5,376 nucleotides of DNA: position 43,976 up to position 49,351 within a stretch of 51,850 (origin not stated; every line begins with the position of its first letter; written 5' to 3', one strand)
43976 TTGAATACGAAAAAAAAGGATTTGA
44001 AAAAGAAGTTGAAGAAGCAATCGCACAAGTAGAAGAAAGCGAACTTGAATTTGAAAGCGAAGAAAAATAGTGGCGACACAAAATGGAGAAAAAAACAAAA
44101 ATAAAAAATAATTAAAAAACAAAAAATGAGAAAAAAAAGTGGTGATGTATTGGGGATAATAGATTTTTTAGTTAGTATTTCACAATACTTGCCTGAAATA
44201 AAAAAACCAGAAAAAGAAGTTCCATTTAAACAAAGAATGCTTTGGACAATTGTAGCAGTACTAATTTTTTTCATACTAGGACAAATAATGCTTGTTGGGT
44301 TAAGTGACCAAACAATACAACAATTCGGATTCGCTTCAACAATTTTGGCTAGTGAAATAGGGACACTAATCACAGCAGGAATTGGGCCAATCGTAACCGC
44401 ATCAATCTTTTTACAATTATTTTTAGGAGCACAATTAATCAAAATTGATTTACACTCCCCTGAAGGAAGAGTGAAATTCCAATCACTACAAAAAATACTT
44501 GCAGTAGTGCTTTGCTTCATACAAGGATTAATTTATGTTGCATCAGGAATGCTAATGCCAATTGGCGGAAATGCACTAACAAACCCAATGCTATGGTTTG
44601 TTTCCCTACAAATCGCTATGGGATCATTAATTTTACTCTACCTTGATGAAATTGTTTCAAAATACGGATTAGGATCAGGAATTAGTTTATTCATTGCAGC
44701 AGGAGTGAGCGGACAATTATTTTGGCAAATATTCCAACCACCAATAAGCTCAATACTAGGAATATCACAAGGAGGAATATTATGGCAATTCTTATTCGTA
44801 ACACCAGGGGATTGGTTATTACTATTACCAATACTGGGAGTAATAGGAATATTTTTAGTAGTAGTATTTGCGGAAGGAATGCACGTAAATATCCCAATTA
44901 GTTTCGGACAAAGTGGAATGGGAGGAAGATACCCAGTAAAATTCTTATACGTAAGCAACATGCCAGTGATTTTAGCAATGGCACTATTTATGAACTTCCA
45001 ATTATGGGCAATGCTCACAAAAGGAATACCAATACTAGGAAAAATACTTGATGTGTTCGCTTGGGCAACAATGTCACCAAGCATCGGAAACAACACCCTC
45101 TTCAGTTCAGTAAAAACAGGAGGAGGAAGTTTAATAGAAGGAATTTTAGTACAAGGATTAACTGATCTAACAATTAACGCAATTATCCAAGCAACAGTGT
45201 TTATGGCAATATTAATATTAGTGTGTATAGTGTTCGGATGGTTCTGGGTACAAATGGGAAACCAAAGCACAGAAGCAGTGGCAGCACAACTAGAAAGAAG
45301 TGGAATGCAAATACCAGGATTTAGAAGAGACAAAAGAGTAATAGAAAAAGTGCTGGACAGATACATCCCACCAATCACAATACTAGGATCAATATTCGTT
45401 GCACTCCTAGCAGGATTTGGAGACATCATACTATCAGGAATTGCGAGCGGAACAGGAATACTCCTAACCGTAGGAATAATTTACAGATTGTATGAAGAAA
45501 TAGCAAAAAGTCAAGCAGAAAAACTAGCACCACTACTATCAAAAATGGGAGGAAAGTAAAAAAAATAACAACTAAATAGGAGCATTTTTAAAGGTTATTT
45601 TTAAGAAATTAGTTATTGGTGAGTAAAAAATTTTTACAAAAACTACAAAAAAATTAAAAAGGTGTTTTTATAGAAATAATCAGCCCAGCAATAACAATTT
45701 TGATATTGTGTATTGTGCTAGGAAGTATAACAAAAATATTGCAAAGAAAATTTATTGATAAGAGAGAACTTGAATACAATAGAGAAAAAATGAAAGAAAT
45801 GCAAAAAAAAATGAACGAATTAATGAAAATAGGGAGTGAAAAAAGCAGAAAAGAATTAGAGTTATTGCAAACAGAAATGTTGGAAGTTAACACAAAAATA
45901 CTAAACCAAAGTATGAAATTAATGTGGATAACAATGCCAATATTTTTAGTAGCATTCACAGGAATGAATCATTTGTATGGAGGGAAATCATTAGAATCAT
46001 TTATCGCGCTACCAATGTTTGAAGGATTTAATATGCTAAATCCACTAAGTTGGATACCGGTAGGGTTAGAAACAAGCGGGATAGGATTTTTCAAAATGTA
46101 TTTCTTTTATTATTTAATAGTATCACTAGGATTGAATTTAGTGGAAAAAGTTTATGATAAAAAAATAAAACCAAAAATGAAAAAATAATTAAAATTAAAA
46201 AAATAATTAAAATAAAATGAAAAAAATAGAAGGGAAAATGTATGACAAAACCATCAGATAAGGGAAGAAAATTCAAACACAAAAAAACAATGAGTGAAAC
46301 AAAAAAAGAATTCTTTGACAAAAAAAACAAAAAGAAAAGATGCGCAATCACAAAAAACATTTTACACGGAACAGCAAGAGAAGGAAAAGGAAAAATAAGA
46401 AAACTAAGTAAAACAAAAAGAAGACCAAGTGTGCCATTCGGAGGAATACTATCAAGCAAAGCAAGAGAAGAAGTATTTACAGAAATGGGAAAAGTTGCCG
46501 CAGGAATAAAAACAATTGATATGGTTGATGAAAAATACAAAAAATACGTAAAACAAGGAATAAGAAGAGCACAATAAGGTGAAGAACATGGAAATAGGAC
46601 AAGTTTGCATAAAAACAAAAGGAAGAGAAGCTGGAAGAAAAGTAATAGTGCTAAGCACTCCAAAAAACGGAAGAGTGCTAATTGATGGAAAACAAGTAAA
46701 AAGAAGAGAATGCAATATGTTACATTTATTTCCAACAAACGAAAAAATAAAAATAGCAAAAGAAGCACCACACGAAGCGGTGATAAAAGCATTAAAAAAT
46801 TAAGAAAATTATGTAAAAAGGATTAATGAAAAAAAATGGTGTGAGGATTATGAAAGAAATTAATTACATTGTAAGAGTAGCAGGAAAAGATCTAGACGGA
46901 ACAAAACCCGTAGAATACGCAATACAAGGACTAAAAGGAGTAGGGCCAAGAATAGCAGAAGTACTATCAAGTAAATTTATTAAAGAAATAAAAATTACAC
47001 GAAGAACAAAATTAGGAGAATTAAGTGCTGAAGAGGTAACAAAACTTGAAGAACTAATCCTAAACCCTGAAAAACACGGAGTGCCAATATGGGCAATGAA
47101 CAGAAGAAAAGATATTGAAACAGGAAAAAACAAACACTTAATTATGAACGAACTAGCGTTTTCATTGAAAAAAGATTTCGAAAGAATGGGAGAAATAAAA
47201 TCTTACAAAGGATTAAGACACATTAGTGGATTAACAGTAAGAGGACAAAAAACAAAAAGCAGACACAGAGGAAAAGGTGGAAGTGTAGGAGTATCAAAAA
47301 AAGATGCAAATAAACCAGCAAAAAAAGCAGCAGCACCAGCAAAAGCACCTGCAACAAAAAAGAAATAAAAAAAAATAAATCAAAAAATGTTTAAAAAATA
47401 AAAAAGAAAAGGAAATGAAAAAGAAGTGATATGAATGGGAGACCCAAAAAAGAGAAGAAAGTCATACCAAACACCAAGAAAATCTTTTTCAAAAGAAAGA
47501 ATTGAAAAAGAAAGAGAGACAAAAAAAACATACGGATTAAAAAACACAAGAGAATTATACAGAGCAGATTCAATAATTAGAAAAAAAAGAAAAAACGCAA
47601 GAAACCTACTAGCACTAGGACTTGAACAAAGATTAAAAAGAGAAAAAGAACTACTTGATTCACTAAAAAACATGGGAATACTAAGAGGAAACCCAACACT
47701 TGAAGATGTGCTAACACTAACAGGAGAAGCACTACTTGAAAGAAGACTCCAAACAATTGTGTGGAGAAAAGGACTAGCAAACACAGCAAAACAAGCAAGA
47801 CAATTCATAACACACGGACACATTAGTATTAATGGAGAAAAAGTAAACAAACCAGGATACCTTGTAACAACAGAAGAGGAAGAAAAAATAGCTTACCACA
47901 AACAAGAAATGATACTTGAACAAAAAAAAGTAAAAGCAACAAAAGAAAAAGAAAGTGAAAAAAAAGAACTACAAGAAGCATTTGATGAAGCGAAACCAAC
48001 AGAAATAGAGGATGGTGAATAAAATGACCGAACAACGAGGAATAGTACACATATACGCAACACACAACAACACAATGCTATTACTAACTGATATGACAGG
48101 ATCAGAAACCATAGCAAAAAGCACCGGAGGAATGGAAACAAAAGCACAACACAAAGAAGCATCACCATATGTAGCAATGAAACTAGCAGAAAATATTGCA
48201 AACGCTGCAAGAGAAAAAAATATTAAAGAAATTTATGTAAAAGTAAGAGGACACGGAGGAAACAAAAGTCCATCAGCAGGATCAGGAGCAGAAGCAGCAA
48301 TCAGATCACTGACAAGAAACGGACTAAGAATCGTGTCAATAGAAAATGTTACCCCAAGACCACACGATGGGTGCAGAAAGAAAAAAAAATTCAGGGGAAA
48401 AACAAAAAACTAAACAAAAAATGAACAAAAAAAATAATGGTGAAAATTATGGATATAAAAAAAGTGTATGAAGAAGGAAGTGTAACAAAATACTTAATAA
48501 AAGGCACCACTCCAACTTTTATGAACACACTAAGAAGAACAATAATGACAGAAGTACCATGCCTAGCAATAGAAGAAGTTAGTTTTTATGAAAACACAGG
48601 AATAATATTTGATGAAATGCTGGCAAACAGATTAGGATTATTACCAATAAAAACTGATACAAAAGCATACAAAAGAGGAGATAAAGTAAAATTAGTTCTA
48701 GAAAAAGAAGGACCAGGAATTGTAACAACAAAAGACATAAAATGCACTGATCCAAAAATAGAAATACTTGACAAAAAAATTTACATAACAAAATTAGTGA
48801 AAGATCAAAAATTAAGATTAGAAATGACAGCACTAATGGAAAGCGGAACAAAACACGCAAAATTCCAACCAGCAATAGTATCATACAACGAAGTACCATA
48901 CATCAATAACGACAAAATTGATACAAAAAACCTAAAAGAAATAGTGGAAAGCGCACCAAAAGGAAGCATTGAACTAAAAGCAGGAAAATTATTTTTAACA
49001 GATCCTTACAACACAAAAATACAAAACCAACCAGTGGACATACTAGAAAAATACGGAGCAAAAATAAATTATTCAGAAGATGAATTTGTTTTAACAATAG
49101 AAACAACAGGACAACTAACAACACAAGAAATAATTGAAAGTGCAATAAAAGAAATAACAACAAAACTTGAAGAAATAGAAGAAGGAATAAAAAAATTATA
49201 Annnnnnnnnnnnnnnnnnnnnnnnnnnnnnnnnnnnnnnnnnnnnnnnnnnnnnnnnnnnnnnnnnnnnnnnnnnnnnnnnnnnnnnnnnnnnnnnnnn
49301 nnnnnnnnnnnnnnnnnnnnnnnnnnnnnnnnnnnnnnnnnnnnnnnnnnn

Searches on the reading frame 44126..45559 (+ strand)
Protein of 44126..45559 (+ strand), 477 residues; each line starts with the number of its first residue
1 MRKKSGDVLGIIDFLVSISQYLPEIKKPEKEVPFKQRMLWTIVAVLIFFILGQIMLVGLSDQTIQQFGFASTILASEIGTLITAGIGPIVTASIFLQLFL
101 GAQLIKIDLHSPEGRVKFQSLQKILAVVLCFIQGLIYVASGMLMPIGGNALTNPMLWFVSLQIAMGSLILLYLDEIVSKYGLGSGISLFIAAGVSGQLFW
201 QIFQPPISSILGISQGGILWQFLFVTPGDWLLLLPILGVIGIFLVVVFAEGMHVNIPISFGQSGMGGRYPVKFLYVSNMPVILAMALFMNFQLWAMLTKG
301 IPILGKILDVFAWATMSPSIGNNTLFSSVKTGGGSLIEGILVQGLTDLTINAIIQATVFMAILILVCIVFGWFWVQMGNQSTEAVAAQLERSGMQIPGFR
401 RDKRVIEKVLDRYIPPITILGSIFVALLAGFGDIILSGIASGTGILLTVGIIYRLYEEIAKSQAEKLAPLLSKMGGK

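Call 74: search_protein_families(library=pfam, proteins=[window:44126-45559:+], max_evalue=0.00001)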
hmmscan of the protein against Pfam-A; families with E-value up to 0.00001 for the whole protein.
window:44126-45559:+ (477 aa): 2 families
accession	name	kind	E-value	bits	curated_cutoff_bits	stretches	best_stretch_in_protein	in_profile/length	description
PF00344.25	SecY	-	7.9e-63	213.1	32.2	1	80-456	1-306/306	SecY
PF10559.14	Plug_translocon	-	1.5e-07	31.5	22.1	1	46-79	1-35/35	Plug domain of Sec61p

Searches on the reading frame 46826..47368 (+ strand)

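Call 74: search_protein_families(library=pfam, proteins=[window:46826-47368:+], max_evalue=0.00001)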
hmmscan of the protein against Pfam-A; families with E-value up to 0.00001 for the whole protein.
window:46826-47368:+ (180 aa): 1 family
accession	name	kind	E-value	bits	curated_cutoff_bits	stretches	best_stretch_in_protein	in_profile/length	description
PF00416.27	Ribosomal_S13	-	2.1e-35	122.3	31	1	17-148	1-127/128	Ribosomal protein S13/S18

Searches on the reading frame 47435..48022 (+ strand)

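Call 74: search_protein_families(library=pfam, proteins=[window:47435-48022:+], max_evalue=0.00001)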
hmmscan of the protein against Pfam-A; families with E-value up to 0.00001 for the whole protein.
window:47435-48022:+ (195 aa): 2 families
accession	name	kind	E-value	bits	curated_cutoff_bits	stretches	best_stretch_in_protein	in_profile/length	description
PF01479.30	S4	-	2.3e-17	62.9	22.8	1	103-149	1-47/48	S4 domain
PF22421.1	SYY_C-terminal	-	1.9e-06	28.1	27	1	104-149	20-65/83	Tyrosine--tRNA ligase SYY-like C-terminal domain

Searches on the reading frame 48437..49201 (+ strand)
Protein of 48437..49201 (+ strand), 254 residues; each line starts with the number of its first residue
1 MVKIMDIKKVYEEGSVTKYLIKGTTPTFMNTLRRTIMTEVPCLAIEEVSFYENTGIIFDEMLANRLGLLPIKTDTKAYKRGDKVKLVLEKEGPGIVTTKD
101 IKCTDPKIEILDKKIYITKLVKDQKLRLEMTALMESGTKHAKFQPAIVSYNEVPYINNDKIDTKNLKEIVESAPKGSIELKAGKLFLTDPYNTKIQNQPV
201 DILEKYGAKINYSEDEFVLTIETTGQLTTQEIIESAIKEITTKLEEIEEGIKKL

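Call 74: search_protein_families(library=pfam, proteins=[window:48437-49201:+], max_evalue=0.00001)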
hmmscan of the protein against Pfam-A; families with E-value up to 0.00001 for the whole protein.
window:48437-49201:+ (254 aa): 2 families
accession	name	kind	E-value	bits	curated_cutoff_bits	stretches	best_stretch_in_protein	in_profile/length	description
PF01193.29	RNA_pol_L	-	2.8e-15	56.2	24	1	20-244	3-74/74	RNA polymerase Rpb3/Rpb11 dimerisation domain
PF01000.31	RNA_pol_A_bac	-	1.9e-13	51.1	33.9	1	75-142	35-101/119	RNA polymerase Rpb3/RpoA insert domain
